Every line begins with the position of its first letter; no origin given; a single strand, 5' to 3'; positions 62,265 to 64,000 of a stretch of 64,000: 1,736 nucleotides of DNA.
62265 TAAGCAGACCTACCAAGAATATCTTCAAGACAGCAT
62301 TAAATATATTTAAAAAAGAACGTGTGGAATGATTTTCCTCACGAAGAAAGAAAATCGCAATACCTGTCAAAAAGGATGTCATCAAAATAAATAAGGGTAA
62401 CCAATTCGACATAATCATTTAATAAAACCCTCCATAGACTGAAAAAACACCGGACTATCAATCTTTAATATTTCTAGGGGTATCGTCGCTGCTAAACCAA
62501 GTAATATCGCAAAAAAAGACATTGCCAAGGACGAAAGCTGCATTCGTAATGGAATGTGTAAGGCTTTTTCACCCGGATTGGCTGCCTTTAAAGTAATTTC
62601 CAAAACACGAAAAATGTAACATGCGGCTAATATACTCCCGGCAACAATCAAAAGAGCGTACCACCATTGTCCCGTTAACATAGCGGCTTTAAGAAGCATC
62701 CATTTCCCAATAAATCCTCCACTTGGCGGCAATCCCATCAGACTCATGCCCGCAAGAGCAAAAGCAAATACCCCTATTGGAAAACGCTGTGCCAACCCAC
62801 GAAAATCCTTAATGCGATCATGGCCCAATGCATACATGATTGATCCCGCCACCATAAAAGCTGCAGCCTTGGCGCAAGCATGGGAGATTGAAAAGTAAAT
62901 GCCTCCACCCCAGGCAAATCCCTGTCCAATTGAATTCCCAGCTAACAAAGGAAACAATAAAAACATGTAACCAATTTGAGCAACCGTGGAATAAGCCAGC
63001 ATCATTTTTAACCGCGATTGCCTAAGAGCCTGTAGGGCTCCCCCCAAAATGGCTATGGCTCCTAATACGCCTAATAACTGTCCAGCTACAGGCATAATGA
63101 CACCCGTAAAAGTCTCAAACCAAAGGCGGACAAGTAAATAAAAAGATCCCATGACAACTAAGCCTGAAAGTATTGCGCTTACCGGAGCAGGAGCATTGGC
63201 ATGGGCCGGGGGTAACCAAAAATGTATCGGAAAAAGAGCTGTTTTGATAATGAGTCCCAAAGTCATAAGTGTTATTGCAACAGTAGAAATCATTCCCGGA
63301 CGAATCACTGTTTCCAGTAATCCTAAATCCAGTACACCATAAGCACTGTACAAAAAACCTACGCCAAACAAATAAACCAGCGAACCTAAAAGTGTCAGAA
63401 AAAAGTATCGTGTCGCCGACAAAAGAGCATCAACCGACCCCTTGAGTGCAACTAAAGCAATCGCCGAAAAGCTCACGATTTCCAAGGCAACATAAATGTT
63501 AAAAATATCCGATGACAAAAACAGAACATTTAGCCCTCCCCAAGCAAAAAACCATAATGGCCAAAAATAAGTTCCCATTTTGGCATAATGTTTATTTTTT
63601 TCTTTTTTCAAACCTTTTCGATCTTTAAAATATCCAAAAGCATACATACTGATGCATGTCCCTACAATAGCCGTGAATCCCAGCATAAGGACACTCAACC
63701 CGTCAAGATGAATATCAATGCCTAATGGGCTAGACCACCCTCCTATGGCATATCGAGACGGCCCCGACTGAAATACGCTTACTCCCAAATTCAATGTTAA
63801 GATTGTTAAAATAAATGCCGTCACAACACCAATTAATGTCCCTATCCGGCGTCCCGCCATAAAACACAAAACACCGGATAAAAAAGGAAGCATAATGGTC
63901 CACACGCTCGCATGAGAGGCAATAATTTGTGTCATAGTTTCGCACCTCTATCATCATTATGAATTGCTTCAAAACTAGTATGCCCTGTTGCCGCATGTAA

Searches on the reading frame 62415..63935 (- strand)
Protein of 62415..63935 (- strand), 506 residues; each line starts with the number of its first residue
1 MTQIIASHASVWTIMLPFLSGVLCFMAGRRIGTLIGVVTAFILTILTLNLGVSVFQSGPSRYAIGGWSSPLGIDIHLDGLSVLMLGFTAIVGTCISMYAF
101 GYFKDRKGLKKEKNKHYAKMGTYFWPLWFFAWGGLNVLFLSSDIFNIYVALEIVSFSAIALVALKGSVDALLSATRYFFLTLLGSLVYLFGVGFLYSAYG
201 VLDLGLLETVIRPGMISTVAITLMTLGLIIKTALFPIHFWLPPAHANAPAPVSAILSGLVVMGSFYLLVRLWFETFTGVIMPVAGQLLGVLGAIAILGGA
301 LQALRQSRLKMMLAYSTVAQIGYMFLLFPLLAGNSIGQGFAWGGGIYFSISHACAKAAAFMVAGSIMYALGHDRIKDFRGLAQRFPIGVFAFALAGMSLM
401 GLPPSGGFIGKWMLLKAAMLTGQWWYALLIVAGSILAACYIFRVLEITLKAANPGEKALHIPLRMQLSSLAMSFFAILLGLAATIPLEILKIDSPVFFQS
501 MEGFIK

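Call 47: find_encoding_contigs(protein=window:62415-63935:-, flank=10000, max_places=5)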
Protein window:62415-63935:- (506 aa): 1 contig read that carries it; 1 place shown.
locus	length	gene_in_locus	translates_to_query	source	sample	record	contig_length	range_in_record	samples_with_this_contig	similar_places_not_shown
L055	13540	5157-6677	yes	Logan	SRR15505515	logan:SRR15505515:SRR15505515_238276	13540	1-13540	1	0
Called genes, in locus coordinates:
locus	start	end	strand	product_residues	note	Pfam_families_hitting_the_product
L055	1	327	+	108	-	?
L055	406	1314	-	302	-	PF00126:HTH_1, PF03466:LysR_substrate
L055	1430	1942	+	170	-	-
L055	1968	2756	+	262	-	-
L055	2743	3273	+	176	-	PF01899:MNHE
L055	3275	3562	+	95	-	PF04066:MrpF_PhaF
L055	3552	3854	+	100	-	PF03334:PhaG_MnhG_YufB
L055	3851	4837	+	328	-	PF13244:MbhD, PF20501:MbhE, PF04039:MnhB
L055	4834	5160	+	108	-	PF00420:Oxidored_q2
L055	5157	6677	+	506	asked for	PF00662:Proton_antipo_N (weak), PF00361:Proton_antipo_M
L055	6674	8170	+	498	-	PF00662:Proton_antipo_N (weak), PF00361:Proton_antipo_M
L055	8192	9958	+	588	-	PF00361:Proton_antipo_M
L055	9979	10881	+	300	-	PF00582:Usp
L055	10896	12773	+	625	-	PF00324:AA_permease, PF03845:Spore_permease, PF13520:AA_permease_2, PF00359:PTS_EIIA_2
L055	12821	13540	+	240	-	?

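Call 56: search_protein_families(library=pfam, proteins=[L055:1-327:+], max_evalue=0.01)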
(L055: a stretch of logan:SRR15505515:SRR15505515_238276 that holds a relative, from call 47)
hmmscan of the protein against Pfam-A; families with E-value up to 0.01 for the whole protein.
L055:1-327:+ (108 aa): 1 family
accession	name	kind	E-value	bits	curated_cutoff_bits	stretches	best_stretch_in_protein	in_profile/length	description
PF00565.23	SNase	-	1.2e-07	32.5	21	1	26-108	1-77/107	Staphylococcal nuclease homologue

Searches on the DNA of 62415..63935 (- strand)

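Call 72: search_rna_families(sources=[L055, L056], threshold=gathering)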
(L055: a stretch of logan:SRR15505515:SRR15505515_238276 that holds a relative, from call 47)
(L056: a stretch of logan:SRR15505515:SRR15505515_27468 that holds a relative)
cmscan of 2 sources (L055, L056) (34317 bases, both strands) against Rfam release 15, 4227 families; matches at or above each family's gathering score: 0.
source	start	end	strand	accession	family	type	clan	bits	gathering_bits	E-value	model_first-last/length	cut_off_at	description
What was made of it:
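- Tried and rejected: The flanking loci L055 and L056 also gave nothing (call 72).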
